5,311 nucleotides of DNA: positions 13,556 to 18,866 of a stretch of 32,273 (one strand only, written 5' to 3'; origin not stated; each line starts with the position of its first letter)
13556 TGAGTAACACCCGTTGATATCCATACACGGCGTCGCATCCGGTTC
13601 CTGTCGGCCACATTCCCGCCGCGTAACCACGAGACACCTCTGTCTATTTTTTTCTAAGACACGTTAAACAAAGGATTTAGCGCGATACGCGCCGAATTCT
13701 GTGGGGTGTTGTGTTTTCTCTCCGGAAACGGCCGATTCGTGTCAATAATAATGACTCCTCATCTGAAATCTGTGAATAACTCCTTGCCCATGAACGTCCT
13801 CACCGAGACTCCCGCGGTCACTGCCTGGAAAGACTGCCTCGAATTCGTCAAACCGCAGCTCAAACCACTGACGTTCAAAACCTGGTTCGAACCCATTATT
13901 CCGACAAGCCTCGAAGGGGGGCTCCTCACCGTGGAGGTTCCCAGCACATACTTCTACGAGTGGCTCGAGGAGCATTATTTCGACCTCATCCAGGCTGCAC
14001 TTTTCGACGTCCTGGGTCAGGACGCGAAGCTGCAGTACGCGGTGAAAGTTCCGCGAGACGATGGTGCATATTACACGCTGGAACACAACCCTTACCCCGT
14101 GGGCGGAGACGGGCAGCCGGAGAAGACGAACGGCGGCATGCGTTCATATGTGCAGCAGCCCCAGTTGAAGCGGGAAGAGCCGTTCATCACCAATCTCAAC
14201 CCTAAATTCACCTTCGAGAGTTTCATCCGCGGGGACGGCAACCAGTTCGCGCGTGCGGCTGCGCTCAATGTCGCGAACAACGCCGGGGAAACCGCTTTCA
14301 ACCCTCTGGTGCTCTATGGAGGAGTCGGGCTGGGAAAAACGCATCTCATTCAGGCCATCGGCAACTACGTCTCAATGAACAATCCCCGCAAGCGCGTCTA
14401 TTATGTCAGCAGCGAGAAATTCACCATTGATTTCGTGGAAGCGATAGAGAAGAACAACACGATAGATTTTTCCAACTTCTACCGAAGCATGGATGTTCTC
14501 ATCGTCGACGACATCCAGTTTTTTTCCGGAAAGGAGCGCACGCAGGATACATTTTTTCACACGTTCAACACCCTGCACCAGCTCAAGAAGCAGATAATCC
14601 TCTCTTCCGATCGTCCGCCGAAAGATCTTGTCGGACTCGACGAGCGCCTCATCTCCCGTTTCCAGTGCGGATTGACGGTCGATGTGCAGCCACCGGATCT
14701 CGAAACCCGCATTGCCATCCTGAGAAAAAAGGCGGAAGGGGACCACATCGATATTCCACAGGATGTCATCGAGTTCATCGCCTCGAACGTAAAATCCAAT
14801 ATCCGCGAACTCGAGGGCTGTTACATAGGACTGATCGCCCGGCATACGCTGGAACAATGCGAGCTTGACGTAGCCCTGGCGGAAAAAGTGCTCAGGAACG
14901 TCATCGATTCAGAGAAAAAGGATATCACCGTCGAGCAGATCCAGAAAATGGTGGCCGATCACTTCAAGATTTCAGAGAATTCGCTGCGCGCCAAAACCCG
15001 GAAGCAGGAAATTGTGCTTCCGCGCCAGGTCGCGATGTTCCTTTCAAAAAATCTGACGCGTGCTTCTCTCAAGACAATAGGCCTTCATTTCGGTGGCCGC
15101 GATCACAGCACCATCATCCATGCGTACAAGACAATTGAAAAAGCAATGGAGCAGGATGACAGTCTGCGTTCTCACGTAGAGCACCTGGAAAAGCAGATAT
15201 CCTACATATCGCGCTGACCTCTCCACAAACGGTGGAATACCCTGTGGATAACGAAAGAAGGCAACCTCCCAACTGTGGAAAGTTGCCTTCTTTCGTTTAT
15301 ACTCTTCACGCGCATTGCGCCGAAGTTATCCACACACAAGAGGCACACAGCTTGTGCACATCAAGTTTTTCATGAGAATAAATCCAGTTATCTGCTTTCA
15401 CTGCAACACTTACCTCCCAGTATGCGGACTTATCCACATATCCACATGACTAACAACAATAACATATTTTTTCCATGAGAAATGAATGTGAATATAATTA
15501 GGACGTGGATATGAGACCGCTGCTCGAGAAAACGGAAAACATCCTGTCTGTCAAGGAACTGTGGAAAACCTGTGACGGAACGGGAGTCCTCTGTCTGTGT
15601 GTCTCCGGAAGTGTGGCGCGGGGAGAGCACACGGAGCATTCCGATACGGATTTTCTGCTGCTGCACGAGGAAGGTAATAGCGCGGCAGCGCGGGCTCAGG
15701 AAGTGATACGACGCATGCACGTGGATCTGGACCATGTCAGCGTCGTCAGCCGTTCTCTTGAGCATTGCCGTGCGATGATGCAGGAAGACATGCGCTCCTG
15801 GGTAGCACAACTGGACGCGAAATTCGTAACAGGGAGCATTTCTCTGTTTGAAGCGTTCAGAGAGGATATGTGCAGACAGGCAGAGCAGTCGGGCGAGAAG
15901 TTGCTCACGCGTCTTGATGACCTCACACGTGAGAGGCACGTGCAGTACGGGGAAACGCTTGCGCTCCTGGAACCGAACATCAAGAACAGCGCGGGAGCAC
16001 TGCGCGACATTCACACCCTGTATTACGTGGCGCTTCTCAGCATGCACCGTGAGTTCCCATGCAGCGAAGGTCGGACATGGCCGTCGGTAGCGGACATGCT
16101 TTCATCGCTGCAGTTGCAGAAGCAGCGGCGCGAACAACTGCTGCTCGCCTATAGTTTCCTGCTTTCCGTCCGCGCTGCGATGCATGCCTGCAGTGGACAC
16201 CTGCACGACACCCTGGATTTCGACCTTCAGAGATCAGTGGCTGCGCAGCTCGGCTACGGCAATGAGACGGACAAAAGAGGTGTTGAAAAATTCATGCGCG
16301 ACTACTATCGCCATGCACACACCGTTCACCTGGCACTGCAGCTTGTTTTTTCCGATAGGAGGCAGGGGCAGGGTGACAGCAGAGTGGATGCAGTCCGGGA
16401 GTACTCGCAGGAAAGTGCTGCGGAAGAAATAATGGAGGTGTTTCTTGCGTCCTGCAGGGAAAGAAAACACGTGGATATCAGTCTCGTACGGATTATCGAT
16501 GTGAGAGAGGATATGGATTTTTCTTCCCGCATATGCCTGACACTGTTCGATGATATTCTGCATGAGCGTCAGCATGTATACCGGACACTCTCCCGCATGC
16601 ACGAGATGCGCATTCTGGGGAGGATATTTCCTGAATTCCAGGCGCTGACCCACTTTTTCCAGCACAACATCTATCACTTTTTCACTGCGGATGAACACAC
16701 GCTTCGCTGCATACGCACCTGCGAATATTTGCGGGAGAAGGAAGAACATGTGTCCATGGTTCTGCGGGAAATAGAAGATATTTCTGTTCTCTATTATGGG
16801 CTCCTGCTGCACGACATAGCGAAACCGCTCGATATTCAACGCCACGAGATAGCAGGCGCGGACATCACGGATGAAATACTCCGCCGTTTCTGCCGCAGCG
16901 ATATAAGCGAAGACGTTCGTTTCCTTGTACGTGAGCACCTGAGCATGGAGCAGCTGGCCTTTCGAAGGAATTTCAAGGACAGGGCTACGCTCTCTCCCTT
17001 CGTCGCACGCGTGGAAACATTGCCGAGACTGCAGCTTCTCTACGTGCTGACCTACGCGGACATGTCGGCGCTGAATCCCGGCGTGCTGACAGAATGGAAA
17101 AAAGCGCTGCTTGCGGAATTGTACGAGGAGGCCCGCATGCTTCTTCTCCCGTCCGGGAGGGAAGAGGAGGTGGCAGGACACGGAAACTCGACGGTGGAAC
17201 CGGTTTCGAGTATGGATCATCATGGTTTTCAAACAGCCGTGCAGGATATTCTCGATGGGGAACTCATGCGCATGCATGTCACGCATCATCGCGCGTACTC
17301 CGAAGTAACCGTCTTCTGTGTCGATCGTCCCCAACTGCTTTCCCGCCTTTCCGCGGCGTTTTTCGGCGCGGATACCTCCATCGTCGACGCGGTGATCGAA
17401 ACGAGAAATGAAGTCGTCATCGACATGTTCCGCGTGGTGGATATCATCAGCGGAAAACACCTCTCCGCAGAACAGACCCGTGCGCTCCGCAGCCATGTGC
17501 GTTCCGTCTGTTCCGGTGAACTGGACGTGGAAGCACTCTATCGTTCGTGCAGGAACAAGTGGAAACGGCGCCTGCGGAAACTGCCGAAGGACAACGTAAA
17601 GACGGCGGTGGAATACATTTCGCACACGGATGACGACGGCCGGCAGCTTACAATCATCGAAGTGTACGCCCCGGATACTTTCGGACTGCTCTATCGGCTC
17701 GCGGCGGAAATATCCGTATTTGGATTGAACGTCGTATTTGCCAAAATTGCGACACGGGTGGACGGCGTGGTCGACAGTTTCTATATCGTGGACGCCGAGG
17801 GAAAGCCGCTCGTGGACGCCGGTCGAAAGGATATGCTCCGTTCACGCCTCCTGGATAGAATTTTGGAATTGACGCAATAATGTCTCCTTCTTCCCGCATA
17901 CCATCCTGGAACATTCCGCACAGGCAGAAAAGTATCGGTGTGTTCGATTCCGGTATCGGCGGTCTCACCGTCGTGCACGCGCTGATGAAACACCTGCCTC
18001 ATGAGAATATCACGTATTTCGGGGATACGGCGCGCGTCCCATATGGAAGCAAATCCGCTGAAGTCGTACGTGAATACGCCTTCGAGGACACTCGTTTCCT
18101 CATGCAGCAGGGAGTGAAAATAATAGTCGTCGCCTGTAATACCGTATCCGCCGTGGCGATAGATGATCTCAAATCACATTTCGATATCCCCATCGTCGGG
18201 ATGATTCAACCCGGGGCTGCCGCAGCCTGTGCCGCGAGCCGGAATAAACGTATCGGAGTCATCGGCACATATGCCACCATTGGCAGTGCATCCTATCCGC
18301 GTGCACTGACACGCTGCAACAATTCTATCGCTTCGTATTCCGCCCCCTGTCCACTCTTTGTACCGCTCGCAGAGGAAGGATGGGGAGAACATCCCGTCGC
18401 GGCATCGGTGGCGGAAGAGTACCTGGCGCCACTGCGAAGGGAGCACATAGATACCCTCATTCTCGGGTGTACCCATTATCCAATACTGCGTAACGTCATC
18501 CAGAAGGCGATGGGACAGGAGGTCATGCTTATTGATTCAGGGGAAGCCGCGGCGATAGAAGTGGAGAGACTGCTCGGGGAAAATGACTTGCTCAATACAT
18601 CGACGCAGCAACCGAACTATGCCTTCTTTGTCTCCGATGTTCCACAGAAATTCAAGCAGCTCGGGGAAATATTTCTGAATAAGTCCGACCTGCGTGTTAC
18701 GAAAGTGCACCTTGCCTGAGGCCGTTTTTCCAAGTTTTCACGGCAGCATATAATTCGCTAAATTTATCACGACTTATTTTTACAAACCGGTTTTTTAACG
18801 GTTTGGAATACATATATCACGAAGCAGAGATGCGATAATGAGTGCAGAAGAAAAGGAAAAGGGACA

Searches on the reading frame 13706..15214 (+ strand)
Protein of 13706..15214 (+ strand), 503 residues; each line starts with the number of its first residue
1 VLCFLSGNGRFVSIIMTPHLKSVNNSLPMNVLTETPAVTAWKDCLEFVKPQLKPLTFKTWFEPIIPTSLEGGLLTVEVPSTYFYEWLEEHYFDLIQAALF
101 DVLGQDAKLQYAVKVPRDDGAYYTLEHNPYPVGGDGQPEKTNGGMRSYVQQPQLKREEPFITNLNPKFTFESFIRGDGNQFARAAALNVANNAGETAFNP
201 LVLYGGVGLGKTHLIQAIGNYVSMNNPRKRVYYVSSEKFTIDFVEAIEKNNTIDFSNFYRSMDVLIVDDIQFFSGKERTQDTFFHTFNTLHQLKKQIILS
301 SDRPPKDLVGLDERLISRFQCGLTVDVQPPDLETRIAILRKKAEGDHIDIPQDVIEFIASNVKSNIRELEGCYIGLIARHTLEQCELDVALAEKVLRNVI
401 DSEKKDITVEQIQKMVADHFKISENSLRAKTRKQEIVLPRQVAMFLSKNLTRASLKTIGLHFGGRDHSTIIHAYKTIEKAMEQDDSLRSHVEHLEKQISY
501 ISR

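Call 73: search_protein_families(library=pfam, proteins=[window:13706-15214:+], max_evalue=0.001)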
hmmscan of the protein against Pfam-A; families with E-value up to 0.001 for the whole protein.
window:13706-15214:+ (503 aa): 5 families
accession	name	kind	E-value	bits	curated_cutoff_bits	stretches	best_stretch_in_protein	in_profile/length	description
PF00308.24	Bac_DnaA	-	2.3e-68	229.9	23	1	164-326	1-162/162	Bacterial DnaA ATPAse domain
PF08299.17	Bac_DnaA_C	-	2.4e-28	98.4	31.5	1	409-477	1-69/69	Bacterial dnaA protein helix-turn-helix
PF11638.13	DnaA_N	-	4.6e-15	55.5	24.6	1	39-99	2-63/65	DnaA N-terminal domain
PF01695.23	IstB_IS21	-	6e-07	29.6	24.1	1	201-304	95-195/238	IstB-like ATP binding protein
PF00004.35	AAA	-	3e-05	24.9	21.2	1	202-320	2-124/131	ATPase family associated with various cellular activities (AAA)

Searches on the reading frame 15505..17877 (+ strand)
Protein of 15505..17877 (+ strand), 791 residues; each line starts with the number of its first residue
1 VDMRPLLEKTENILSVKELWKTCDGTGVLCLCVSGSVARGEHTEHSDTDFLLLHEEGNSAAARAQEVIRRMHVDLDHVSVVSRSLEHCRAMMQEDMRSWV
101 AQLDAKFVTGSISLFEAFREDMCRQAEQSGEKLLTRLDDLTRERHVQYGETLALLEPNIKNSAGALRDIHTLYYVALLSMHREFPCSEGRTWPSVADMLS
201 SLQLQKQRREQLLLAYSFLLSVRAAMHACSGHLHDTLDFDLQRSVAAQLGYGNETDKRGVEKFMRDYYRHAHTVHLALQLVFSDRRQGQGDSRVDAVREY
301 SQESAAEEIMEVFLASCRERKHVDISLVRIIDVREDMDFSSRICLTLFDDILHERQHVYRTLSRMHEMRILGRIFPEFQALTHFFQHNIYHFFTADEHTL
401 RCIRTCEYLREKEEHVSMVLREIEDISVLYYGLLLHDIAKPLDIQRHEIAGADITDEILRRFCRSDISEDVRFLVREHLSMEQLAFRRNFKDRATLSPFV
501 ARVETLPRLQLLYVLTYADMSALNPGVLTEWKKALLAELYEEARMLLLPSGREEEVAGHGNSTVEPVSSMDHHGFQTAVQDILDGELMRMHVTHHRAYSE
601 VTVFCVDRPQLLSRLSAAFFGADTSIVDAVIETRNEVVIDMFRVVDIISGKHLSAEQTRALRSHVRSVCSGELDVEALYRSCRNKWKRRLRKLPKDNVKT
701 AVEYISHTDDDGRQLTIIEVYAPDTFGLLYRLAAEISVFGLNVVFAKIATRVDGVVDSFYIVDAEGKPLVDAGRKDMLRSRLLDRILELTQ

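Call 73: search_protein_families(library=pfam, proteins=[window:15505-17877:+], max_evalue=0.001)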
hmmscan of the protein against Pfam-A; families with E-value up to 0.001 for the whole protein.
window:15505-17877:+ (791 aa): 5 families
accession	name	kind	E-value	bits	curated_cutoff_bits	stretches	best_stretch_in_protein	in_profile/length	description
PF08335.16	GlnD_UR_UTase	-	8.1e-29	100.9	21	1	142-279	11-138/141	GlnD PII-uridylyltransferase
PF01842.31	ACT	-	1.7e-08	34.5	27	0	716-766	1-53/66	ACT domain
PF01966.28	HD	-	4.4e-08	33.9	22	1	396-489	2-93/116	HD domain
PF01909.29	NTP_transf_2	-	1.2e-05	26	21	1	17-68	9-61/93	Nucleotidyltransferase domain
PF03445.19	DUF294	-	3.4e-05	24.2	21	1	29-78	50-101/138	Putative nucleotidyltransferase DUF294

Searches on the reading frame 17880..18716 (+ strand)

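Call 73: search_protein_families(library=pfam, proteins=[window:17880-18716:+], max_evalue=0.001)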
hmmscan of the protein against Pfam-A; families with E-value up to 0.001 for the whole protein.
window:17880-18716:+ (279 aa): 1 family
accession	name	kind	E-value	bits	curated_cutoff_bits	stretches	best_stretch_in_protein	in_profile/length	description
PF01177.27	Asp_Glu_race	-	3.7e-23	82.9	31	1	39-225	25-208/211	Asp/Glu/Hydantoin racemase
